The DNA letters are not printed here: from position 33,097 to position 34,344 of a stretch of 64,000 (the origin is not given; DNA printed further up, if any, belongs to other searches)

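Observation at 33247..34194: Antisense zinc-ribbon/RDD/pilin-like fusion gene inserted between ftsA and ftsZ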

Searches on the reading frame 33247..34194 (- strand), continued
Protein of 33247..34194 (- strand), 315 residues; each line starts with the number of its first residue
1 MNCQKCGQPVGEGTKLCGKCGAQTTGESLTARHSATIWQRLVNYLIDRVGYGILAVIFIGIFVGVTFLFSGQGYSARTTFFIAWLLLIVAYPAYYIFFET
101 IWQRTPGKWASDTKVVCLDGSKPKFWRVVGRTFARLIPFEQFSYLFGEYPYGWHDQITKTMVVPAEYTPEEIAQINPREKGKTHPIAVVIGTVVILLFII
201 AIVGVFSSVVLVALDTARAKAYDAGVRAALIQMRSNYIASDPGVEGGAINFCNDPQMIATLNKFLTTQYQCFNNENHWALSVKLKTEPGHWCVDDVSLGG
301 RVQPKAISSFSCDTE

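Call 49: search_protein_families(library=pfam, proteins=[P0003, P0005, P0006, P0007, P0014, P0018, P0017, P0019, P0020, P0016], max_evalue=0.1)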
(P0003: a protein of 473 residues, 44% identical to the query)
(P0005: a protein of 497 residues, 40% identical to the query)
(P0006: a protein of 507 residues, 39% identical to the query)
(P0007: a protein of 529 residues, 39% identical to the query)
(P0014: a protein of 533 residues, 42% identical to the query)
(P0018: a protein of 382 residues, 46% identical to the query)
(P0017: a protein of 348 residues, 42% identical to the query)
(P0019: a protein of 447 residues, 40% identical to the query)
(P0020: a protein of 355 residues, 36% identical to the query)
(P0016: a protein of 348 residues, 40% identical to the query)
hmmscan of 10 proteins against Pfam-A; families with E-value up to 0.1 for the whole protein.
P0003 (473 aa): 5 families
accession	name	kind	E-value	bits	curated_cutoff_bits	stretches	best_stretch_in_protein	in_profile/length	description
PF06271.18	RDD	-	5.5e-16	59.5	24.1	1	36-201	2-121/137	RDD family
PF13240.11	Zn_Ribbon_1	-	6.5e-08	32.6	25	1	2-24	1-23/23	zinc-ribbon domain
PF12773.13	DZR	-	0.00024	21.6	27.3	1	3-25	1-23/45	Double zinc ribbon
PF13248.11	Zn_ribbon_3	-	0.035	14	27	1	3-24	5-26/26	zinc-ribbon domain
PF18912.6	DZR_2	-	0.088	13.1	27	0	2-26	23-48/56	Double zinc ribbon domain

P0005 (497 aa): 5 families
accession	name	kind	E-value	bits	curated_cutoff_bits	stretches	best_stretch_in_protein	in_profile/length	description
PF06271.18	RDD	-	1.6e-14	54.8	24.1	1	37-200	1-120/137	RDD family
PF13240.11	Zn_Ribbon_1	-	3.1e-06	27.2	25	1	2-23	1-22/23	zinc-ribbon domain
PF12773.13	DZR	-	0.00033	21.2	27.3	1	3-24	1-22/45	Double zinc ribbon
PF13248.11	Zn_ribbon_3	-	0.012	15.5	27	1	3-22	5-24/26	zinc-ribbon domain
PF18912.6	DZR_2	-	0.077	13.3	27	0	2-23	23-45/56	Double zinc ribbon domain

P0006 (507 aa): 5 families
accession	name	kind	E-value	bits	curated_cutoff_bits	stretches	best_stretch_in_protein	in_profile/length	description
PF06271.18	RDD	-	5.8e-12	46.5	24.1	1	66-232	2-113/137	RDD family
PF13240.11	Zn_Ribbon_1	-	1.7e-05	24.9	25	1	3-23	2-22/23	zinc-ribbon domain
PF12773.13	DZR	-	0.00078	20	27.3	1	3-25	1-23/45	Double zinc ribbon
PF13248.11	Zn_ribbon_3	-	0.0012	18.7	27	1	2-22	4-24/26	zinc-ribbon domain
PF18933.6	PsbP_2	-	0.011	16.2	27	1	359-506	44-183/184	PsbP-like protein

P0007 (529 aa): 4 families
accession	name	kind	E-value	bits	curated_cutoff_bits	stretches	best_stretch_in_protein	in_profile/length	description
PF06271.18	RDD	-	2.4e-15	57.5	24.1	1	33-193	2-107/137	RDD family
PF13240.11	Zn_Ribbon_1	-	6.5e-07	29.4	25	1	2-23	1-22/23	zinc-ribbon domain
PF13248.11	Zn_ribbon_3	-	0.0018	18.1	27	1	3-22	5-24/26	zinc-ribbon domain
PF12773.13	DZR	-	0.0064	17.1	27.3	1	2-25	14-35/45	Double zinc ribbon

P0014 (533 aa): 1 family
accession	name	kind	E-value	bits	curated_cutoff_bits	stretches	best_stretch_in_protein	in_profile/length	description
PF06271.18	RDD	-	1.2e-15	58.5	24.1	1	96-253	1-123/137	RDD family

P0018 (382 aa): 2 families
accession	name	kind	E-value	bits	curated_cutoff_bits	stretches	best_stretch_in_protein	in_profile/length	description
PF06271.18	RDD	-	1.2e-12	48.7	24.1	1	35-191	6-119/137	RDD family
PF07264.17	EI24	-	0.0069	17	32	1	70-209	71-150/199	Sulfate transporter CysZ/Etoposide-induced protein 2.4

P0017 (348 aa): 12 families
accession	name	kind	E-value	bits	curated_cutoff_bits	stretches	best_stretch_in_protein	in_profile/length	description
PF06271.18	RDD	-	5.7e-17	62.7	24.1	1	40-198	1-109/137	RDD family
PF13240.11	Zn_Ribbon_1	-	4.4e-08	33.1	25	1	2-22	1-21/23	zinc-ribbon domain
PF13248.11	Zn_ribbon_3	-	1e-06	28.4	27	1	3-22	5-24/26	zinc-ribbon domain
PF12773.13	DZR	-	0.00038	21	27.3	1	3-22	1-20/45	Double zinc ribbon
PF24460.1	DUF7575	-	0.0066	16.2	28.5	1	3-24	6-27/28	Domain of unknown function (DUF7575)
PF11862.13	DUF3382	-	0.011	16.5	28.9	1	59-119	12-68/97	Domain of unknown function (DUF3382)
PF08334.16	T2SSG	-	0.012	16.1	21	1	239-272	9-42/108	Type II secretion system (T2SS), protein G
PF24463.1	DUF7577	-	0.021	14.9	28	1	2-24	4-26/27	Domain of unknown function (DUF7577)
PF18912.6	DZR_2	-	0.037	14.3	27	1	3-24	10-31/56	Double zinc ribbon domain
PF14803.11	Zn_ribbon_Nudix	-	0.062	13.7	25.6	0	2-12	2-12/34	Nudix N-terminal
PF17032.10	Zn_ribbon_15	-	0.07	14.4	28.9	0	2-21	54-73/73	zinc-ribbon family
PF23455.1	DUF7129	-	0.085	13.1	30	0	3-24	14-37/45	Domain of unknown function (DUF7129)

P0019 (447 aa): 8 families
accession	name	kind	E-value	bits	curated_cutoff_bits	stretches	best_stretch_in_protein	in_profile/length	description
PF06271.18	RDD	-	8.6e-13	49.2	24.1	1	155-313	1-117/137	RDD family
PF13240.11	Zn_Ribbon_1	-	2.6e-05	24.3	25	1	2-23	1-22/23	zinc-ribbon domain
PF08334.16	T2SSG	-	0.0014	19.1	21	1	327-367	5-46/108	Type II secretion system (T2SS), protein G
PF12773.13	DZR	-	0.0045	17.6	27.3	1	3-24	1-22/45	Double zinc ribbon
PF09490.15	CbtA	-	0.011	16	30.7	0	65-161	140-223/239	Probable cobalt transporter subunit (CbtA)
PF09297.16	Zn_ribbon_NUD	-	0.049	13.8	24.8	1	16-27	5-16/32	NADH pyrophosphatase zinc ribbon domain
PF06749.17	DUF1218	-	0.059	14.3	25.3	0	292-332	27-67/95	Protein of unknown function (DUF1218)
PF13248.11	Zn_ribbon_3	-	0.078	12.9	27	0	3-23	5-25/26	zinc-ribbon domain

P0020 (355 aa): 4 families
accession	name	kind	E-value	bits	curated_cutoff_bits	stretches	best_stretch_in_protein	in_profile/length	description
PF06271.18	RDD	-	5.9e-10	40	24.1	1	57-208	2-115/137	RDD family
PF13240.11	Zn_Ribbon_1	-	1.1e-05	25.4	25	1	2-22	1-21/23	zinc-ribbon domain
PF12773.13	DZR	-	0.00043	20.8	27.3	1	3-23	1-21/45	Double zinc ribbon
PF08334.16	T2SSG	-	0.014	15.9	21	1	226-301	6-81/108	Type II secretion system (T2SS), protein G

P0016 (348 aa): 10 families
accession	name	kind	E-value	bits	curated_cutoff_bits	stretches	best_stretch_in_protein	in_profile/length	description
PF06271.18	RDD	-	2.5e-11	44.5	24.1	1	32-203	2-107/137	RDD family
PF13240.11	Zn_Ribbon_1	-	4e-05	23.7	25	1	2-22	1-21/23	zinc-ribbon domain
PF12773.13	DZR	-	0.0006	20.4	27.3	1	3-25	1-23/45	Double zinc ribbon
PF17319.7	DUF5362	-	0.017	15.5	25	1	196-222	13-41/94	Family of unknown function (DUF5362)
PF13652.11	QSregVF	-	0.027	14.9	23.8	1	243-329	10-94/112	Putative quorum-sensing-regulated virulence factor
PF11773.13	ComGE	-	0.034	14.5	25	1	199-228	1-30/82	Competence system putative prepilin ComGE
PF16549.10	T2SSS_2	-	0.037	14.6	25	0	291-341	51-100/104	Type II secretion system (T2SS) pilotin, S protein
PF17032.10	Zn_ribbon_15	-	0.042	15.1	28.9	1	2-21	54-73/73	zinc-ribbon family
PF24460.1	DUF7575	-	0.051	13.4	28.5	1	3-24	6-27/28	Domain of unknown function (DUF7575)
PF25231.1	DUF7847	-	0.066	12.9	28.7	0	24-92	78-148/252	Domain of unknown function (DUF7847)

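Call 62: list_cluster_members(proteins=[P0003, P0006, P0027, P0028, P0029, P0043, P0062, P0064, P0097, P0088])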
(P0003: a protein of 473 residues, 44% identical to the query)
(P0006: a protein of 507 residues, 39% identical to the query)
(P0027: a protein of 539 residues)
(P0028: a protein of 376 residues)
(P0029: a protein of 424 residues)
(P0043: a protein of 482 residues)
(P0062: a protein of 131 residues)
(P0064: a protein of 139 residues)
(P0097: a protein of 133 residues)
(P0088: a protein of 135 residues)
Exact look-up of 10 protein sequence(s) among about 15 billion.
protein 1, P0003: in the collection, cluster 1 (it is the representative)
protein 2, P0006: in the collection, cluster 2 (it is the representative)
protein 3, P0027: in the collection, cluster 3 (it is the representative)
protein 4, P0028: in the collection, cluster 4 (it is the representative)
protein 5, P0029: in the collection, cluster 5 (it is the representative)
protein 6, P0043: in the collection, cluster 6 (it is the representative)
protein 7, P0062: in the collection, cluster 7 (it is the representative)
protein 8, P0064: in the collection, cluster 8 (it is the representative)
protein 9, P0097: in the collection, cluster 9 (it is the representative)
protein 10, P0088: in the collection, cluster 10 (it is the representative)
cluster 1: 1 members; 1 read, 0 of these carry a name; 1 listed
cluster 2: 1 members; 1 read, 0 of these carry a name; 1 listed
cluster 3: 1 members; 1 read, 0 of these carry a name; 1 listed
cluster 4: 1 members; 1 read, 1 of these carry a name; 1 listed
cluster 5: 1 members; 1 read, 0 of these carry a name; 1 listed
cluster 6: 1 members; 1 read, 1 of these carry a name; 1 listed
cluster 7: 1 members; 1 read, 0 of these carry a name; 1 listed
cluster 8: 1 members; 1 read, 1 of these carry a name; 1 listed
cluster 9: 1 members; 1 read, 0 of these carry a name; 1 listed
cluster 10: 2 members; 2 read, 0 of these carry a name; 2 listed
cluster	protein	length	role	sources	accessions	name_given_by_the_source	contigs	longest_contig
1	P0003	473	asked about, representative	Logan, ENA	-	-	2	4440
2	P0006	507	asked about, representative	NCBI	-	-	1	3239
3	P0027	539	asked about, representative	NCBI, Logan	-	-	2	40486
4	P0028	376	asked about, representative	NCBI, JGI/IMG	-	uncharacterized RDD family membrane protein YckC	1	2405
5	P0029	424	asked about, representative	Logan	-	-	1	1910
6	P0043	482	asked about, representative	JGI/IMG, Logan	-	type II secretory pathway pseudopilin PulG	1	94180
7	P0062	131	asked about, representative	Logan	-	-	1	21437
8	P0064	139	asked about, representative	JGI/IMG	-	prepilin-type N-terminal cleavage/methylation domain-containing protein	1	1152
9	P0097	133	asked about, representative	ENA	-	-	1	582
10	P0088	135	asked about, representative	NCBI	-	-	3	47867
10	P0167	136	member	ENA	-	-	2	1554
